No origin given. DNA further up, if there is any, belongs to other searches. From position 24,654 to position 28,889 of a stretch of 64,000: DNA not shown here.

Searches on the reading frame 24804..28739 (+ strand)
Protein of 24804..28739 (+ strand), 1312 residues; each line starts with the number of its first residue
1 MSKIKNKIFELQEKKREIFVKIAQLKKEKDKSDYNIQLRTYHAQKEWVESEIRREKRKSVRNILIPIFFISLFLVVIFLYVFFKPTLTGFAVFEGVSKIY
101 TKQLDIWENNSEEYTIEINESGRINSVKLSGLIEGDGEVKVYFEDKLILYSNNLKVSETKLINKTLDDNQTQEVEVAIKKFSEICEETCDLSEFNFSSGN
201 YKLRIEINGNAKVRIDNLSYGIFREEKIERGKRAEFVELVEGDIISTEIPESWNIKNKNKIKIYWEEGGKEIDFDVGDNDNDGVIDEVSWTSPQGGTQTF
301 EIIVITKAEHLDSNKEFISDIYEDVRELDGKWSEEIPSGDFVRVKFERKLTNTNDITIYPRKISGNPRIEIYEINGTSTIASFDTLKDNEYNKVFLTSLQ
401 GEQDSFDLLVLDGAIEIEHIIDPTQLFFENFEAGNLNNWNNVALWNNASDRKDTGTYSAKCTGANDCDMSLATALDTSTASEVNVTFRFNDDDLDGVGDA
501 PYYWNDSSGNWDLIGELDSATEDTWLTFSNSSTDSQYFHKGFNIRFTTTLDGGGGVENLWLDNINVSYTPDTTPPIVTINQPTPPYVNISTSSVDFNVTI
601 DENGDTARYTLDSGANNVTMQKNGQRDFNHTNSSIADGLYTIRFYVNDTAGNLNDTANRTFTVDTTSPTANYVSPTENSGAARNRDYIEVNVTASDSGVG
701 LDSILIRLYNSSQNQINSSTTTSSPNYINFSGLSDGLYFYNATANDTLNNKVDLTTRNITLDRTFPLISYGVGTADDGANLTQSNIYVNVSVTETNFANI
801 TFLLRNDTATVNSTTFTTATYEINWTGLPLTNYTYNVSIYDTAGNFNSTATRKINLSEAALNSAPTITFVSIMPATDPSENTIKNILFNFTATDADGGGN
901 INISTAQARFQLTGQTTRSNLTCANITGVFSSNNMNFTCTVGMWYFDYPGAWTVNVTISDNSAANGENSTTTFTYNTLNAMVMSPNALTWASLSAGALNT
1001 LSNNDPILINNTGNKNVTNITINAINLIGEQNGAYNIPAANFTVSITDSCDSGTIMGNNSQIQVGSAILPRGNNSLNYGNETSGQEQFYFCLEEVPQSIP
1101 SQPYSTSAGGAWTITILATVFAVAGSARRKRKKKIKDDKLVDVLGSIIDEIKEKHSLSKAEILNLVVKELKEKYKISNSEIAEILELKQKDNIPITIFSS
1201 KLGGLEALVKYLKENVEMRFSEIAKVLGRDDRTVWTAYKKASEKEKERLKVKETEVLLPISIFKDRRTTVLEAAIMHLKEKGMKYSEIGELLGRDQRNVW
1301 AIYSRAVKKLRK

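Call 7: search_protein_families(library=pfam, proteins=[window:24804-28739:+], max_evalue=0.1)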
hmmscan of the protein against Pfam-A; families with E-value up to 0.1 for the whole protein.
window:24804-28739:+ (1312 aa): 12 families
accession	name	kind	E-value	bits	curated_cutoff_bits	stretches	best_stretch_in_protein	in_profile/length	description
PF08281.18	Sigma70_r4_2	-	3.8e-08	33.3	25.7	1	1275-1310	19-54/54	Sigma-70, region 4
PF19077.6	Big_13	-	6.4e-07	30.3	27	1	596-665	31-102/102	Bacterial Ig-like domain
PF12245.14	Big_3_2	-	9.4e-07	29.5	23.3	1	601-664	56-121/122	Bacterial Ig-like domain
PF13384.12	HTH_23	-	1e-05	25.6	24.6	0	1274-1305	10-40/50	Homeodomain-like domain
PF13412.12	HTH_24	-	0.003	17.5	21.9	0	1209-1241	9-41/48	Winged helix-turn-helix DNA-binding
PF04545.22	Sigma70_r4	-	0.0031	17.5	24.1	1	1270-1312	12-50/50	Sigma-70, region 4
PF20432.4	Xre-like-HTH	-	0.0043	17.7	25.8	0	1213-1258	19-59/63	Antitoxin Xre-like helix-turn-helix domain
PF00801.26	PKD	-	0.0099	16.3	23.5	1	592-659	15-78/80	PKD domain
PF07417.17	Crl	-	0.013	15.7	27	0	14-61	49-97/128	Sigma factor-binding transcriptional regulator Crl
PF18962.6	Por_Secre_tail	-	0.023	15.4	27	1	702-747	20-67/75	Secretion system C-terminal sorting domain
PF13404.12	HTH_AsnC-type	-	0.046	14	27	0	1207-1236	7-36/42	AsnC-type helix-turn-helix domain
PF16967.11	TcfC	-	0.058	13.4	29.4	0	810-855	23-67/68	E-set like domain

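Call 54: search_protein_families(library=ncbifam, proteins=[window:24804-28739:+], max_evalue=0.01)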
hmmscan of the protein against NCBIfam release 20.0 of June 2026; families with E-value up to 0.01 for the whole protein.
window:24804-28739:+ (1312 aa): 4 families
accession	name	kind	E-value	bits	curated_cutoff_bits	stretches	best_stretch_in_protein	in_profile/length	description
TIGR02937.1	sigma70-ECF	superfamily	3.1e-05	23.7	42.9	1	1160-1312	85-163/165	sigma-70 family RNA polymerase sigma factor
TIGR02957.1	SigX4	subfamily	0.0065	15.7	323.25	0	1179-1249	86-156/281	RNA polymerase sigma-70 factor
TIGR02984.1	Sig-70_plancto1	subfamily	0.0072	15.9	183.75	0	1275-1312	150-186/189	RNA polymerase sigma-70 factor, Planctomycetaceae-specific subfamily 1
TIGR03879.1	near_KaiC_dom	domain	0.0094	16.4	65.1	0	1207-1252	25-69/91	probable regulatory domain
